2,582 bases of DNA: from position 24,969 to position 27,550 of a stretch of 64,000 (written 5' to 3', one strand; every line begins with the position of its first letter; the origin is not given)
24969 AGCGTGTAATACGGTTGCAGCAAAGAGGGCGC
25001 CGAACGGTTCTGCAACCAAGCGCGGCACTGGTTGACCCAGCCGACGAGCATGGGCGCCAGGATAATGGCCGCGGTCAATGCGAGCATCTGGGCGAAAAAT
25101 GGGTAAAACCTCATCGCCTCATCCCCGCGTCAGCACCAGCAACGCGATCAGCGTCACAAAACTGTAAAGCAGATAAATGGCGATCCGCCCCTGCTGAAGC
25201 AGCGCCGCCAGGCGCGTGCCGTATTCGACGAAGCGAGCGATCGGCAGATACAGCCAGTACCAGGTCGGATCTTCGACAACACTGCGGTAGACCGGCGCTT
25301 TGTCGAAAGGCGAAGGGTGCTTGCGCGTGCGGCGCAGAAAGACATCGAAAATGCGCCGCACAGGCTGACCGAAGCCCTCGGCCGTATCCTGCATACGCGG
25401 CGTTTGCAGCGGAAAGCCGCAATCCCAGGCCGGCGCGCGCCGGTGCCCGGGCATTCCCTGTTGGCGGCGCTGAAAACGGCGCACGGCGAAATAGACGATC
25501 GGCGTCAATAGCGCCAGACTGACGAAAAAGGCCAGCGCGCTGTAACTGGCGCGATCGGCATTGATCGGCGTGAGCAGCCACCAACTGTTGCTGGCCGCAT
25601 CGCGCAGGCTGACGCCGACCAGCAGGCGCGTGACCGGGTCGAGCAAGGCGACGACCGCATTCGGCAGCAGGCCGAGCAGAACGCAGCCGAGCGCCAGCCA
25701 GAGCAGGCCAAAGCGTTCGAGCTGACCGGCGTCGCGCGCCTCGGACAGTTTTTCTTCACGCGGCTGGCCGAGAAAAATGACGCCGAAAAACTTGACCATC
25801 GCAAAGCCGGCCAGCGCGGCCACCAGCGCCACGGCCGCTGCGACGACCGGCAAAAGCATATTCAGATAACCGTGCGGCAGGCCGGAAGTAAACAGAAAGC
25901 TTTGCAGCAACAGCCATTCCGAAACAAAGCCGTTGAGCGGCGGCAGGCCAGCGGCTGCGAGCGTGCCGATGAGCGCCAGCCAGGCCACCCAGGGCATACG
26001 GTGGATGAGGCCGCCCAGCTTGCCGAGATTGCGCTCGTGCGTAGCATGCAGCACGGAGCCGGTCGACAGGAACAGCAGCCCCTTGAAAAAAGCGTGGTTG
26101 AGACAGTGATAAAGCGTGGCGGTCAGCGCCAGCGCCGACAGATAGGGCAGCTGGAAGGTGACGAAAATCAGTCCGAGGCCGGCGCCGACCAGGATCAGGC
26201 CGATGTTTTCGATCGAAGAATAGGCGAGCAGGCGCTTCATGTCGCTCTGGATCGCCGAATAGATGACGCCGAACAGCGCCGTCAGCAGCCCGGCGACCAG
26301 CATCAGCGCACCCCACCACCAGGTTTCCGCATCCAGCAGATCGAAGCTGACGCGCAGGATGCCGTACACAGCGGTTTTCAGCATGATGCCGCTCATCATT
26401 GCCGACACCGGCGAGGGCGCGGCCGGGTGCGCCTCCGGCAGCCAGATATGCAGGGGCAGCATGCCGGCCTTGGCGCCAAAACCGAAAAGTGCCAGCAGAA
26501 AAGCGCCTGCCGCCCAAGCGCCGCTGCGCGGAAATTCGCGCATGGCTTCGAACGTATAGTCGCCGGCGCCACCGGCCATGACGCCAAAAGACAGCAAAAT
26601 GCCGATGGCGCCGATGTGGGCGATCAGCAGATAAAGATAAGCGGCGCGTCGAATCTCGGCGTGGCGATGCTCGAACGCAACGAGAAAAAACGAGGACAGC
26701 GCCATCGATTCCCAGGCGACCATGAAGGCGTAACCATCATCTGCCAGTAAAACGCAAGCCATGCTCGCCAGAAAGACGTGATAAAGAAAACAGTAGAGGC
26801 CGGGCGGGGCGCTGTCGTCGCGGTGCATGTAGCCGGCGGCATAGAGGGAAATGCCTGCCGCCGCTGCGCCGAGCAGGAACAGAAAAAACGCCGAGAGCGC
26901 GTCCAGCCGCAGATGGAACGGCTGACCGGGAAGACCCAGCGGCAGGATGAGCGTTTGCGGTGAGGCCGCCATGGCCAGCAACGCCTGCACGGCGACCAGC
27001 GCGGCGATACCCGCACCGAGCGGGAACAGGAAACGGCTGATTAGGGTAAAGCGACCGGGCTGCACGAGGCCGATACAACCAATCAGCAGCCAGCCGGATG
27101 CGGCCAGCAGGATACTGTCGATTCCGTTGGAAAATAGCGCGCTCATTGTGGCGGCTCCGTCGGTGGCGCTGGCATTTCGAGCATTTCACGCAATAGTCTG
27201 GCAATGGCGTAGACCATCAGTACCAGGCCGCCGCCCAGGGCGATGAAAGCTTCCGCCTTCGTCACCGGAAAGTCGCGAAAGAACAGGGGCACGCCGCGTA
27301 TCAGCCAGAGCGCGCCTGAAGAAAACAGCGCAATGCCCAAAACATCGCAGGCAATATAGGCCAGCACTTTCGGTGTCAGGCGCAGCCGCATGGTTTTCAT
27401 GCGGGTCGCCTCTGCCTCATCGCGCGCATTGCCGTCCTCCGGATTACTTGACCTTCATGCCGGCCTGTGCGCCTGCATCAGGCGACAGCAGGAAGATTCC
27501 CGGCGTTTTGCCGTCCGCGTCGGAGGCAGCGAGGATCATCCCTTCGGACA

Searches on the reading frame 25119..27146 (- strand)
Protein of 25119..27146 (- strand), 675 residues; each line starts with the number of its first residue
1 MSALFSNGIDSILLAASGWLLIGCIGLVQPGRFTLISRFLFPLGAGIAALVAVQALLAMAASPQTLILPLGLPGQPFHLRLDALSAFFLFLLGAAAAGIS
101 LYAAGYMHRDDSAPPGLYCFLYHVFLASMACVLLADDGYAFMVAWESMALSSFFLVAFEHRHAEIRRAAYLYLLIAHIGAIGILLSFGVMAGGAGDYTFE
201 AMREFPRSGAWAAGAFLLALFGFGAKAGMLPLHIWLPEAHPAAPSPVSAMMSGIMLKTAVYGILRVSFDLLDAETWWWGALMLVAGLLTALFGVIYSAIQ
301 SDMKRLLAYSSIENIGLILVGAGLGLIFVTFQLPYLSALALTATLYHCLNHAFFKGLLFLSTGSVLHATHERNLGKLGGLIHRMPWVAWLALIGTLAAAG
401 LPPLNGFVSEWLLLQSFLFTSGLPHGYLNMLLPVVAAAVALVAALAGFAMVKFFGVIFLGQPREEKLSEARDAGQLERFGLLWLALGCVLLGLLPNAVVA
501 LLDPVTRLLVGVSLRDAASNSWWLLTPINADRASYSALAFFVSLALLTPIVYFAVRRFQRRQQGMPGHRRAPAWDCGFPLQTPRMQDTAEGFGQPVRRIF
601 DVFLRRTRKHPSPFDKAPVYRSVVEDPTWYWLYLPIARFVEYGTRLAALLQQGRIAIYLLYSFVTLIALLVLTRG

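Call 4: search_protein_families(library=pfam, proteins=[window:25119-27146:-])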
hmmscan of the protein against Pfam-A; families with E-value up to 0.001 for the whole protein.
window:25119-27146:- (675 aa): 2 families
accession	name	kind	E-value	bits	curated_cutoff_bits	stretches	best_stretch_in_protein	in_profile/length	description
PF00361.26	Proton_antipo_M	-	1.5e-53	182.4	21.5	1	137-418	3-276/294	NADH:quinone oxidoreductase/Mrp antiporter, TM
PF00662.26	Proton_antipo_N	-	5.4e-06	26.7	24.5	1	77-111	11-45/51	NADH-Ubiquinone oxidoreductase (complex I), chain 5 N-terminus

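Call 7: search_protein_families(library=ncbifam, proteins=[window:25119-27146:-])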
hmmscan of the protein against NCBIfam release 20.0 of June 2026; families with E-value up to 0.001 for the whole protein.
window:25119-27146:- (675 aa): 76 families (the best 25 are shown)
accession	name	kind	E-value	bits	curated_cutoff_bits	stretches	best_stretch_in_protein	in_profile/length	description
NF005086.0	PRK06521.1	equivalog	1.4e-259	863.1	667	1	11-673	7-667/669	hydrogenase 4 subunit B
NF006418.0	PRK08667.1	equivalog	1.1e-136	457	794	2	19-501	13-492/644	hydrogenase membrane subunit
NF005958.0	PRK08042.1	equivalog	2.5e-77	261.1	727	1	40-620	34-579/608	formate hydrogenlyase subunit 3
NF006240.0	PRK08376.1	subfamily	3.6e-71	240.7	662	1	57-509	62-507/521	putative monovalent cation/H+ antiporter subunit D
NF006419.0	PRK08668.1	equivalog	2.9e-67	227.8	617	1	63-560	50-528/613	NADH dehydrogenase subunit M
TIGR00940.1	2a6301s01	subfamily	1.4e-66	225.3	920.45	1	74-519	66-514/793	monovalent cation:proton antiporter subunit A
NF009288.0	PRK12648.1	equivalog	2.2e-64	218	1104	1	73-509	66-486/954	monovalent cation/H+ antiporter subunit A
NF009287.0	PRK12647.1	equivalog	5.5e-60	203.8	937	1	77-509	70-482/773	putative monovalent cation/H+ antiporter subunit A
NF009285.0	PRK12645.1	equivalog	6.8e-60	203.2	1028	1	76-509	71-508/804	Na+/H+ antiporter subunit A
NF005046.0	PRK06459.1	equivalog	6.1e-59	200.2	460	1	84-672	47-583/587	hydrogenase 4 subunit B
TIGR01972.1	NDH_I_M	subfamily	5.8e-58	196.7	263.8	1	76-507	71-480/486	NADH-quinone oxidoreductase subunit M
NF009310.0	PRK12668.1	equivalog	2.8e-57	194.9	564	1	45-503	29-442/584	Na(+)/H(+) antiporter subunit D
NF005097.0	PRK06525.1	equivalog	2e-56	191.7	430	1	75-485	68-465/480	hydrogenase 4 subunit D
TIGR01974.1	NDH_I_L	subfamily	2.7e-54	185.2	407.5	1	77-513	76-497/630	NADH-quinone oxidoreductase subunit L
NF009290.0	PRK12650.1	equivalog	4.7e-54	183.6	980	1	77-471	75-451/966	DUF4040 family protein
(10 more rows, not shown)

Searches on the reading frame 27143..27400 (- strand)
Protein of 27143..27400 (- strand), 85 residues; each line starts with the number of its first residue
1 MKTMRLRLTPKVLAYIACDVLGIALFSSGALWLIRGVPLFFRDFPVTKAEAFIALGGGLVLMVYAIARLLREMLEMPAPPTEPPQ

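Call 7: search_protein_families(library=ncbifam, proteins=[window:27143-27400:-])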
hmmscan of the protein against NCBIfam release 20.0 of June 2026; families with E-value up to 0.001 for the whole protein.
window:27143-27400:- (85 aa): 0 families
